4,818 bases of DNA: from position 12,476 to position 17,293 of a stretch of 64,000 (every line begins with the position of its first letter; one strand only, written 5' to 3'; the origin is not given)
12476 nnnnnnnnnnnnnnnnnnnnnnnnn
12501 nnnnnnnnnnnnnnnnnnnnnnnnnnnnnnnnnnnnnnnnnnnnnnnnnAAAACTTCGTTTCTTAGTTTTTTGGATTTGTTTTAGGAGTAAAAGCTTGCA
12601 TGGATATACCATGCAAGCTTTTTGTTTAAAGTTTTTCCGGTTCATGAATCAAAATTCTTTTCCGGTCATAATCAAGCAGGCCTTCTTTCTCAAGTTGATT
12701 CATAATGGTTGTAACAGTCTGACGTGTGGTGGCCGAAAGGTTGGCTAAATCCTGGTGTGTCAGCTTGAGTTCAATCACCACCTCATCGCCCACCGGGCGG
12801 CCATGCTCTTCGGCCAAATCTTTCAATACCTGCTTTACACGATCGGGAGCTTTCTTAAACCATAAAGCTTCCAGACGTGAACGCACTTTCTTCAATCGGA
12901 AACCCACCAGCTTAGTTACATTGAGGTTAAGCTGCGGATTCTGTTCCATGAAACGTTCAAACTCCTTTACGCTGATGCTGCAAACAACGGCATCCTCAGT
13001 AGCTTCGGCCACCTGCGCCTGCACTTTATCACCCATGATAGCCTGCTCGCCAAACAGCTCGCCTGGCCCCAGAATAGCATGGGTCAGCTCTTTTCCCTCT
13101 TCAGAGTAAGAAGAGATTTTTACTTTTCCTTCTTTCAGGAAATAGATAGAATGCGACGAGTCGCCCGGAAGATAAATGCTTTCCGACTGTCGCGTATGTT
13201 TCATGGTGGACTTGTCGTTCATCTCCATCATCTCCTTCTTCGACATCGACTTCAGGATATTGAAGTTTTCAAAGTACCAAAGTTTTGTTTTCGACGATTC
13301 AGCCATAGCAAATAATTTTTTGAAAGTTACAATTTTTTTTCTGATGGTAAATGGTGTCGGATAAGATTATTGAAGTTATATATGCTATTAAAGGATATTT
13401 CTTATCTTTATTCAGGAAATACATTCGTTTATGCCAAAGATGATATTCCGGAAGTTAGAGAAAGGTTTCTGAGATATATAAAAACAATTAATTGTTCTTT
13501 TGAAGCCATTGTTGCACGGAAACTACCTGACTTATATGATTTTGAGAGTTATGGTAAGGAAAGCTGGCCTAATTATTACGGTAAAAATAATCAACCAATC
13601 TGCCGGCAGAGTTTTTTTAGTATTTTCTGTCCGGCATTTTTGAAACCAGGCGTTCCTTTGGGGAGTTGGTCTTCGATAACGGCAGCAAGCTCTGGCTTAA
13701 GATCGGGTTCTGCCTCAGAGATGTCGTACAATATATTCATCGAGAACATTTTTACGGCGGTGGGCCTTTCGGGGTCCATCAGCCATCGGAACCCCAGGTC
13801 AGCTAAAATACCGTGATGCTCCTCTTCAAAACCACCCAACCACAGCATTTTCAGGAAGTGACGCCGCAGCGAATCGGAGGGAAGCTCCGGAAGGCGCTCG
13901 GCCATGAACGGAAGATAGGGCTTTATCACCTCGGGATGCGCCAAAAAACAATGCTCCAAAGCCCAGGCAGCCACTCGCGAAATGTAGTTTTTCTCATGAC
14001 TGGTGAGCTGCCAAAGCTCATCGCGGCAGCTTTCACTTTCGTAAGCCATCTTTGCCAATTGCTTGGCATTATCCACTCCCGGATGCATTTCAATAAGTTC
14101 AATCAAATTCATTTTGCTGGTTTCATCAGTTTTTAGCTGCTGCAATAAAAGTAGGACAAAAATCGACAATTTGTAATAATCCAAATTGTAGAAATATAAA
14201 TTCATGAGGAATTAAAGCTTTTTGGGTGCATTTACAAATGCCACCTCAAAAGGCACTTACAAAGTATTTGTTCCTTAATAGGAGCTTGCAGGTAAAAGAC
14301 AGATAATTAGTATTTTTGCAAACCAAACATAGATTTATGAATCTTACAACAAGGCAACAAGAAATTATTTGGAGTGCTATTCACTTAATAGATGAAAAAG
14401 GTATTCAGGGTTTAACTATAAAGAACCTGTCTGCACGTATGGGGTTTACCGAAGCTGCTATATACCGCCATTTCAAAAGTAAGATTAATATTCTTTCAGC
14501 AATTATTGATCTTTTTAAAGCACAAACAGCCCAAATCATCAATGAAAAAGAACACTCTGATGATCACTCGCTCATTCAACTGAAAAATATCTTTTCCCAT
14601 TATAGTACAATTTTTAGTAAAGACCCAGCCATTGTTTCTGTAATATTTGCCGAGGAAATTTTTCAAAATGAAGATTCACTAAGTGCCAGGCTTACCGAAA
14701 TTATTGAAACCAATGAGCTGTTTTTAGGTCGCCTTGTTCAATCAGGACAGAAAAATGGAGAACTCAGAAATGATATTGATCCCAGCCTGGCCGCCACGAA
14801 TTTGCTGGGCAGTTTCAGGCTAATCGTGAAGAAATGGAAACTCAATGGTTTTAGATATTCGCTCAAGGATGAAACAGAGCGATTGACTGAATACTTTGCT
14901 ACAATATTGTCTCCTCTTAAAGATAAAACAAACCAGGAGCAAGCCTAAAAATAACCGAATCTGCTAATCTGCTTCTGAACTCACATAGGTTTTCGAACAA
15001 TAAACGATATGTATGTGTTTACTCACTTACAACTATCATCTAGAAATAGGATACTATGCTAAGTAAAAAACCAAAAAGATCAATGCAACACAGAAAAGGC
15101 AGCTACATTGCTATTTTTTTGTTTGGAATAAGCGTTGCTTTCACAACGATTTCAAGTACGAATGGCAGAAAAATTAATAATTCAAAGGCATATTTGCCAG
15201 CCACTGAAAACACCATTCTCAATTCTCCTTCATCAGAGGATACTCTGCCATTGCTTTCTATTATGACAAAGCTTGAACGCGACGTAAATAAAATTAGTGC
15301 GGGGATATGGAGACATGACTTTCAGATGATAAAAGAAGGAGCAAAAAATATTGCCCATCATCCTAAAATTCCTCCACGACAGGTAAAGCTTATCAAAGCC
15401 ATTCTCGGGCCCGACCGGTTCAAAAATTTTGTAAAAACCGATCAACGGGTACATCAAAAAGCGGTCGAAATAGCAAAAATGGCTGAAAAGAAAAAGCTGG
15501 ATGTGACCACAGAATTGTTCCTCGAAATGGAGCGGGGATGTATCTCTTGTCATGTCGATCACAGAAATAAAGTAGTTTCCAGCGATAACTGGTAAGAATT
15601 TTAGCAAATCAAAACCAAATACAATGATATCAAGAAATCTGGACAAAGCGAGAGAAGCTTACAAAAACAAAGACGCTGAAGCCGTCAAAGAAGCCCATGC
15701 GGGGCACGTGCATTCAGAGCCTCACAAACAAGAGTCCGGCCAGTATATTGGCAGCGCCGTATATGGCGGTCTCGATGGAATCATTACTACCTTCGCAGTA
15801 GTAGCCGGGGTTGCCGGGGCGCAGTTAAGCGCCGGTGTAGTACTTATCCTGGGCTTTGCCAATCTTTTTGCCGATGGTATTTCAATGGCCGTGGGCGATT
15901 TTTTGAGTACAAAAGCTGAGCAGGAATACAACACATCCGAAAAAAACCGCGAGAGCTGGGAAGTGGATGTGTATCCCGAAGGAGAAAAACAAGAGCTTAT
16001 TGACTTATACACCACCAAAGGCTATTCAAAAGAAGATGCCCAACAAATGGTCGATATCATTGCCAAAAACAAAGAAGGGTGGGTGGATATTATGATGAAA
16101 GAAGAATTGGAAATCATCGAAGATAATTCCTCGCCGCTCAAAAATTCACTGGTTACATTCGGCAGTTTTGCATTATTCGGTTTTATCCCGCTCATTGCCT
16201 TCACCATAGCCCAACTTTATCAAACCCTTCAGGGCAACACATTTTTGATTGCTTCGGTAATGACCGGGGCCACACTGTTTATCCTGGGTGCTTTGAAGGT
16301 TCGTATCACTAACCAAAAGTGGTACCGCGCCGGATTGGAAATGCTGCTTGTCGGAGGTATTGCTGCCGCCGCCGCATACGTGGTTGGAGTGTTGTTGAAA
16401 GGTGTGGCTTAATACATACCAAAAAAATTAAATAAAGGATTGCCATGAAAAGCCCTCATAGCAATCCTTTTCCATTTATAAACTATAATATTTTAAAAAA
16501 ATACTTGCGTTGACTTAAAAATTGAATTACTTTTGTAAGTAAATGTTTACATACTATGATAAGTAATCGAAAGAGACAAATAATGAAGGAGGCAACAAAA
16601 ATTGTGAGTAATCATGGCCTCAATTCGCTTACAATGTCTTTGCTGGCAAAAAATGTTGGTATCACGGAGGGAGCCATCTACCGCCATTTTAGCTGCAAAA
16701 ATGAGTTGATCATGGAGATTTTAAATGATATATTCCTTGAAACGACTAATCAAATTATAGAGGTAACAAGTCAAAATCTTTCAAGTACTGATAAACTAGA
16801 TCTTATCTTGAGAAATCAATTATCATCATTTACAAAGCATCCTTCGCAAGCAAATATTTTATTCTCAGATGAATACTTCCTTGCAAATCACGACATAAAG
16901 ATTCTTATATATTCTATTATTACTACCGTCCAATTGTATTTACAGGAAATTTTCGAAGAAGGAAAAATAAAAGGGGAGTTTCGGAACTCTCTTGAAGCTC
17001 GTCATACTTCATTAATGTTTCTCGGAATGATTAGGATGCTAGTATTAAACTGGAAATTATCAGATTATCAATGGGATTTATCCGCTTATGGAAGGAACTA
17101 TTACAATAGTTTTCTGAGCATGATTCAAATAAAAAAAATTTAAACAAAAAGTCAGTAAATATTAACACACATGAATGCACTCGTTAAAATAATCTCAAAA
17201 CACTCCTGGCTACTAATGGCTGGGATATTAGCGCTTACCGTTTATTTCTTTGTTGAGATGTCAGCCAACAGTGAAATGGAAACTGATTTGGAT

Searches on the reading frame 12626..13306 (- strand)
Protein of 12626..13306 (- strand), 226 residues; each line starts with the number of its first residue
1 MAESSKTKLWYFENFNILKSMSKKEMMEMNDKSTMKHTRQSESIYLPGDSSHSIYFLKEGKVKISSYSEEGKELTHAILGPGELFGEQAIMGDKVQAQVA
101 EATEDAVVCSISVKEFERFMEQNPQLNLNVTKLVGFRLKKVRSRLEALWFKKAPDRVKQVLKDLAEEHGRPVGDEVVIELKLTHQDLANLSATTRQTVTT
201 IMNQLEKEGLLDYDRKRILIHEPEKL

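Call 3: search_protein_families(library=pfam, proteins=[window:12626-13306:-], max_evalue=0.01)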
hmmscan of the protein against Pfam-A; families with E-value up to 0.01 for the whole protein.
window:12626-13306:- (226 aa): 6 families
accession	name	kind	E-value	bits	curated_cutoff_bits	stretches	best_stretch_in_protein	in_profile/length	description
PF00027.35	cNMP_binding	-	9.9e-20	70.8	27.5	1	37-123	3-89/89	Cyclic nucleotide-binding domain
PF13545.12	HTH_Crp_2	-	8.3e-16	58.2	27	1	156-226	2-67/70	Crp-like helix-turn-helix domain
PF00325.26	Crp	-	2.4e-05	24.4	21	1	180-211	1-32/32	Bacterial regulatory proteins, crp family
PF01047.28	MarR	-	0.0017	18.7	24.6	1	182-211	18-47/59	MarR family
PF13412.12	HTH_24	-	0.0034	17.4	21.9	1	182-211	18-47/48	Winged helix-turn-helix DNA-binding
PF02002.24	TFIIE_alpha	-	0.0049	17.2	22.9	0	157-217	3-63/105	TFIIE alpha subunit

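Call 4: search_protein_families(library=ncbifam, proteins=[window:12626-13306:-], max_evalue=0.01)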
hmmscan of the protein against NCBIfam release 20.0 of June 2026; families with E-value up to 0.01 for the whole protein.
window:12626-13306:- (226 aa): 13 families
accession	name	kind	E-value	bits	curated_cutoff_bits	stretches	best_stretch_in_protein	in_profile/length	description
NF053664.1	TransRegPtrACyano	equivalog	5.4e-28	97.6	300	1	51-220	27-189/196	Crp/Fnr family transcriptional regulator PtrA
TIGR03697.1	NtcA_cyano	equivalog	1.2e-25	90.4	244.95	1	43-226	3-188/193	global nitrogen regulator NtcA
NF008732.0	PRK11753.1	equivalog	3.4e-24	85.5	266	1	22-222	12-212/214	cAMP-activated global transcriptional regulator CRP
NF010499.0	PRK13918.1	equivalog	6.3e-17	61.8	274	1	39-218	18-189/205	CRP/FNR family transcriptional regulator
NF052518.1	TransRegLdrP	equivalog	1.8e-16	60.8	300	1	35-220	1-178/195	transcriptional regulator LdrP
NF008365.0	PRK11161.1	subfamily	2.1e-16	59.9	228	1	21-226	34-239/250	fumarate/nitrate reduction transcriptional regulator Fnr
NF050806.1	TransRegFixKCaul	equivalog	2.7e-12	46.4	300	1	24-214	15-197/215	transcriptional regulator FixK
NF045989.1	TransRegFnrLRhodb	equivalog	2.7e-11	43.2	300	1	23-219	26-223/245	transcriptional regulator FnrL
NF006901.0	PRK09392.1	equivalog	1.8e-10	40.5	211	1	13-226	10-217/236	transcriptional activator FtrB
NF041163.2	encap_f2b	equivalog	6.2e-10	38.8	400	1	15-133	76-196/450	family 2B encapsulin nanocompartment shell protein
TIGR03896.1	cyc_nuc_ocin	subfamily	1.6e-05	24.5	161.05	1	33-138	8-117/317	bacteriocin-type transport-associated protein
NF007707.0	PRK10402.1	subfamily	0.00056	19.6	180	1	27-127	25-125/226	transcriptional regulator YeiL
NF058543.1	ActPatMycb56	equivalog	0.0035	16.2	460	1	17-133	3-117/317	acetyltransferase Pat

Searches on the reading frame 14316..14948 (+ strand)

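Call 42: search_protein_families(library=pfam, proteins=[window:14316-14948:+], max_evalue=0.0001)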
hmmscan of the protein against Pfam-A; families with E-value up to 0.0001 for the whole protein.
window:14316-14948:+ (210 aa): 3 families
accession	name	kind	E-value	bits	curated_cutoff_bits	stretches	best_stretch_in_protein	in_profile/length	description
PF00440.29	TetR_N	-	8.4e-10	38.7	24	1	17-63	1-47/47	Bacterial regulatory proteins, tetR family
PF08359.16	TetR_C_4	-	5e-08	33.6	21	1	73-190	14-126/133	YsiA-like protein, C-terminal region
PF16925.10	TetR_C_13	-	1.8e-05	25.5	27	1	113-178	32-97/109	Tetracyclin repressor-like, C-terminal domain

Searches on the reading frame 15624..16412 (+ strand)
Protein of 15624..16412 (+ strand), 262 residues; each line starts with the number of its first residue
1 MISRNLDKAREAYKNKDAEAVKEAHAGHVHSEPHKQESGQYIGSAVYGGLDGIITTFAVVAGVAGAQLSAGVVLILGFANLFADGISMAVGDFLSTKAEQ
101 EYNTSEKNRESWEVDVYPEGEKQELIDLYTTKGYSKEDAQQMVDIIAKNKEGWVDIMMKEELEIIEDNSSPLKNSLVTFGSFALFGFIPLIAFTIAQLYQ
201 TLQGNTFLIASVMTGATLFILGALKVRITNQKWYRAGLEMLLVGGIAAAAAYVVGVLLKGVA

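Call 42: search_protein_families(library=pfam, proteins=[window:15624-16412:+], max_evalue=0.0001)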
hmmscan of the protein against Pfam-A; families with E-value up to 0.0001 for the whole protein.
window:15624-16412:+ (262 aa): 1 family
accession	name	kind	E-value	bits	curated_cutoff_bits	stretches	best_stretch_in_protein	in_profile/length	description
PF01988.24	VIT1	-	3.4e-71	239.9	28.1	1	43-255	2-213/214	VIT family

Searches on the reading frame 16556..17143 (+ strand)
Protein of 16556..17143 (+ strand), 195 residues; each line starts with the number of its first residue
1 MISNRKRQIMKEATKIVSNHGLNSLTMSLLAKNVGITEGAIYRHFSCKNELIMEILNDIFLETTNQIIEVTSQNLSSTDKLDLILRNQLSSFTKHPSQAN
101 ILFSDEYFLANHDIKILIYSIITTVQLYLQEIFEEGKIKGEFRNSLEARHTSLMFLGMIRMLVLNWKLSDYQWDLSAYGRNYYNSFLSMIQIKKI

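Call 42: search_protein_families(library=pfam, proteins=[window:16556-17143:+], max_evalue=0.0001)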
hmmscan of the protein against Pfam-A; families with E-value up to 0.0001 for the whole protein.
window:16556-17143:+ (195 aa): 3 families
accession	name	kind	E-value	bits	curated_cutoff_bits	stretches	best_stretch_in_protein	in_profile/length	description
PF08359.16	TetR_C_4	-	1.3e-10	42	21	1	65-184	10-128/133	YsiA-like protein, C-terminal region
PF00440.29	TetR_N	-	4.7e-10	39.5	24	1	9-54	1-46/47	Bacterial regulatory proteins, tetR family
PF17932.6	TetR_C_24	-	2.4e-06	28.2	26.4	1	75-161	2-86/114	Tetracyclin repressor-like, C-terminal domain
